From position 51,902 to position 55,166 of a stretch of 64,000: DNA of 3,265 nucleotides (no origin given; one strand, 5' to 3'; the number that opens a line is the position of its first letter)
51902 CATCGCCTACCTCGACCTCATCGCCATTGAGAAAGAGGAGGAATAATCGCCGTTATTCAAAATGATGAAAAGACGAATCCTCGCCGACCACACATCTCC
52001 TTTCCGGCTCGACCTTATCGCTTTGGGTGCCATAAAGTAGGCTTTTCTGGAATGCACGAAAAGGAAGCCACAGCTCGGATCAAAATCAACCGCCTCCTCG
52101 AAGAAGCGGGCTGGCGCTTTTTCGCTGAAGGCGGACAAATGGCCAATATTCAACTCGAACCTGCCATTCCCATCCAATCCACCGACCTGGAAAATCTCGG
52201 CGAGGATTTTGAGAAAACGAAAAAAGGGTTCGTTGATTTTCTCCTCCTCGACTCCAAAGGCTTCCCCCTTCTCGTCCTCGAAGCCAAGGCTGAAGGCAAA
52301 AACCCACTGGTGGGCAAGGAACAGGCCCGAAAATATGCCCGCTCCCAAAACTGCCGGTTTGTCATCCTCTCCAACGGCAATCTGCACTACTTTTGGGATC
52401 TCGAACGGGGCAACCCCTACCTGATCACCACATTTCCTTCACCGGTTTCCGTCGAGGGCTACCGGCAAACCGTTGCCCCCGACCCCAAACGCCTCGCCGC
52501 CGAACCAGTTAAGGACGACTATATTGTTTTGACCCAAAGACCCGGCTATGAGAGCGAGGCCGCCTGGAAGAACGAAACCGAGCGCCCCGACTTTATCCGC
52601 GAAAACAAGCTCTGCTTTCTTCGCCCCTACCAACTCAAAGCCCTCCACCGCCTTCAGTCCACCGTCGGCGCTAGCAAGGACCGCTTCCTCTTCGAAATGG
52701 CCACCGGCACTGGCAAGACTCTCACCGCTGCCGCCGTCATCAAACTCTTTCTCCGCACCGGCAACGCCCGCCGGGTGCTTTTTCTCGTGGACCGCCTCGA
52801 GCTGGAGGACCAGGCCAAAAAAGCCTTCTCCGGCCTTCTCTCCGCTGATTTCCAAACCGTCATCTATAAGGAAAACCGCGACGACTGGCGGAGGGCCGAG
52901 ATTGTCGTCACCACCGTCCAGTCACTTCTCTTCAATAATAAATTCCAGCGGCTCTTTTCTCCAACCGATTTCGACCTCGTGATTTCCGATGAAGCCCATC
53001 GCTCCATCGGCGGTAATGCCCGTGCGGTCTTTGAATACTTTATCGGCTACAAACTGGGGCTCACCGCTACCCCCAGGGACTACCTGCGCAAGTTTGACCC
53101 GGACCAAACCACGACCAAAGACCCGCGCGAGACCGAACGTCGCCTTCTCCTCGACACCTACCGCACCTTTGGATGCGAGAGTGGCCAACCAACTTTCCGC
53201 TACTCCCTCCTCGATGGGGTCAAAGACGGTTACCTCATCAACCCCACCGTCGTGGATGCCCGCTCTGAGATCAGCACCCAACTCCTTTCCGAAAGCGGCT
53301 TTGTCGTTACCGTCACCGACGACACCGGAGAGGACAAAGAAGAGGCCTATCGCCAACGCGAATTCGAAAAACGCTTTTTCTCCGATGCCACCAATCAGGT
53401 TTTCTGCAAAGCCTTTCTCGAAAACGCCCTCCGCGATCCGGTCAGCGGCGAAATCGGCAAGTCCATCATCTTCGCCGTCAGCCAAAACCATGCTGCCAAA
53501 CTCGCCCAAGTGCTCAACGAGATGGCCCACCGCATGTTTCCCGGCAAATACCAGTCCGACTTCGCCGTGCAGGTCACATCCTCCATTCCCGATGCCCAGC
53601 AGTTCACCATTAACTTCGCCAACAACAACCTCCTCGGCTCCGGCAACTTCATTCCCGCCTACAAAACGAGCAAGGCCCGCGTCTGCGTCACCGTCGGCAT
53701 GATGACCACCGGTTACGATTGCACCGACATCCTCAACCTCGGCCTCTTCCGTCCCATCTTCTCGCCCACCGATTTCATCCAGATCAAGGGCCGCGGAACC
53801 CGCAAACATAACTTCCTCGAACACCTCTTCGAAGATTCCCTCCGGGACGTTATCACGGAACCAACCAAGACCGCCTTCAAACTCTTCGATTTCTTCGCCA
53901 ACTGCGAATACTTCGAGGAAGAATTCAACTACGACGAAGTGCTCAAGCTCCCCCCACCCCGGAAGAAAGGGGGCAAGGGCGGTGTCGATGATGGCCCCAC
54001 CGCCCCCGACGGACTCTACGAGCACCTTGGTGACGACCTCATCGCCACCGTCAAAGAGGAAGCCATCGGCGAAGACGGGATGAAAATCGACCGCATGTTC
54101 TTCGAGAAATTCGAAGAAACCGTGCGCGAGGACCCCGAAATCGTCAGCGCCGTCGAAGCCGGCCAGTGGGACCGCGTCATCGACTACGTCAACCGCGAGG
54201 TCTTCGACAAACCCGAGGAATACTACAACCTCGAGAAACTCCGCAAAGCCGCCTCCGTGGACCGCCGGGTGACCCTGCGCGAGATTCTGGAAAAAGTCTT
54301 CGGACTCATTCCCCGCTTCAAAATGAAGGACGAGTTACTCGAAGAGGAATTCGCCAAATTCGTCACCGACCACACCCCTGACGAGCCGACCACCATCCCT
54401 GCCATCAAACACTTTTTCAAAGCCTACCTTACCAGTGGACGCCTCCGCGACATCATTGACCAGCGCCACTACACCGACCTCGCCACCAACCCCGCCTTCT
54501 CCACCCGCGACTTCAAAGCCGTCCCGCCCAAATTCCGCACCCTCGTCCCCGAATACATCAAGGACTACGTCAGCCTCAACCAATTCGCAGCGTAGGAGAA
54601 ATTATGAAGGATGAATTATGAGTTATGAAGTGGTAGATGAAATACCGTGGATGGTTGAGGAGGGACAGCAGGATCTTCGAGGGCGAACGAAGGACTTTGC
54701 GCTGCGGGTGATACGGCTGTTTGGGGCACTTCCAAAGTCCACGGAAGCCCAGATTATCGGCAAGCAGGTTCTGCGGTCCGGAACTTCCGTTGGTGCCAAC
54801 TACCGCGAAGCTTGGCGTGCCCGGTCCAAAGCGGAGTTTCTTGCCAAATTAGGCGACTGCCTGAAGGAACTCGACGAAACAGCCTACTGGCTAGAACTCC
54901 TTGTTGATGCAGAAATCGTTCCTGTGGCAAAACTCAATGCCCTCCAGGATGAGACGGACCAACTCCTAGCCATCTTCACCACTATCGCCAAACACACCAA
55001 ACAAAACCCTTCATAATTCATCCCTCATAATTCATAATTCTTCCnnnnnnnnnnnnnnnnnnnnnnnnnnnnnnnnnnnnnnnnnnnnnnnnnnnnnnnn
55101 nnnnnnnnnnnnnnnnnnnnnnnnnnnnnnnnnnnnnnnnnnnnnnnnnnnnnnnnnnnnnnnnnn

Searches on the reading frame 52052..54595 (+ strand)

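Call 4: search_protein_families(library=pfam, proteins=[window:52052-54595:+], max_evalue=0.1)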
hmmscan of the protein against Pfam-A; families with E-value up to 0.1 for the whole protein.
window:52052-54595:+ (847 aa): 7 families
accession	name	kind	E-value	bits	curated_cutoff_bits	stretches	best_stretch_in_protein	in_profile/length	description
PF04851.21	ResIII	-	1.1e-36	126.7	22.5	1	190-342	4-163/164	Type III restriction enzyme, res subunit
PF18766.7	SWI2_SNF2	-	5.7e-13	49.5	26.7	1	214-344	23-158/221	SWI2/SNF2 ATPase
PF00270.35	DEAD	-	1.7e-10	41.3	26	1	192-342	2-161/167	DEAD/DEAH box helicase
PF13588.12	HSDR_N_2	-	9.3e-06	26.1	25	1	56-121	34-100/110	Type I restriction enzyme R protein N terminus (HSDR_N)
PF04313.20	HSDR_N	-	9.8e-06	26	25.1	1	55-120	122-195/198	Type I restriction enzyme R protein N terminus (HSDR_N)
PF09848.15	SLFN-g3_helicase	-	0.029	14.1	24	1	217-318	9-91/354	Schlafen group 3, DNA/RNA helicase domain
PF00271.37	Helicase_C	-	0.043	14.5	23.5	0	537-585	61-109/110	Helicase conserved C-terminal domain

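Call 5: search_protein_families(library=padloc, proteins=[window:52052-54595:+], max_evalue=0.1)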
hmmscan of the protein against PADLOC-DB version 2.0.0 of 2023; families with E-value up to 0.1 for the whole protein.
window:52052-54595:+ (847 aa): 28 families (the best 25 are shown)
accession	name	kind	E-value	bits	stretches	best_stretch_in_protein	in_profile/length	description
PDLC03047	REase_I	-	2.4e-57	192.5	2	191-628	345-736/1107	Type I restriction enzyme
PDLC03049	REase_I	-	1.4e-33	113.9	2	191-586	169-525/807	Type I restriction enzyme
PDLC03042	REase_I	-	3.8e-21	72.2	1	190-585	445-830/1170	Type I restriction enzyme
PDLC02707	PbeA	-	6.9e-18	62.6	1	173-353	242-422/672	PbeA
PDLC03658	mREase_IV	-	1.5e-16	57.3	1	194-342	227-372/953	Type IV methyl-directed restriction enzyme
PDLC03659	mREase_IV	-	3.3e-15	53.1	2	192-342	221-372/945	Type IV methyl-directed restriction enzyme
PDLC03048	REase_I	-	2.5e-14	50.4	1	182-342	233-409/976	Type I restriction enzyme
PDLC02704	PbeA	-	8.7e-13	45.6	1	186-353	251-427/682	PbeA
PDLC03597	REase_MTase_IIG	-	7.9e-11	38.2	2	176-257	156-235/1646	Type IIG restriction enzyme-methyltransferase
PDLC03045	REase_I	-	1.3e-10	37.9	1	216-355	291-437/995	Type I restriction enzyme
PDLC02706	PbeA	-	5e-10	36.6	1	190-353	270-440/722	PbeA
PDLC03040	REase_I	-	3.5e-07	26.4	1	202-568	281-651/1029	Type I restriction enzyme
PDLC02703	PbeA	-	2e-06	24.7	1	211-343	263-407/626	PbeA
PDLC03046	REase_I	-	5.8e-06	22.5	1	187-264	261-338/1025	Type I restriction enzyme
PDLC02500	BrxHI|BrxHII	-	1.1e-05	22.1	1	192-345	93-267/933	BrxHI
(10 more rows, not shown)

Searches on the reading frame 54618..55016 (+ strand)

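Call 4: search_protein_families(library=pfam, proteins=[window:54618-55016:+], max_evalue=0.1)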
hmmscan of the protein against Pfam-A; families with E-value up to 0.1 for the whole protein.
window:54618-55016:+ (132 aa): 1 family
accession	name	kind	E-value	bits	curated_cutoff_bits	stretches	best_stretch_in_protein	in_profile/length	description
PF05635.17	23S_rRNA_IVP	-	2.8e-19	69.8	33.8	1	23-119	8-103/106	23S rRNA-intervening sequence protein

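Call 5: search_protein_families(library=padloc, proteins=[window:54618-55016:+], max_evalue=0.1)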
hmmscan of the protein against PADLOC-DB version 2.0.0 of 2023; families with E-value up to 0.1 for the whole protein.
window:54618-55016:+ (132 aa): 0 families
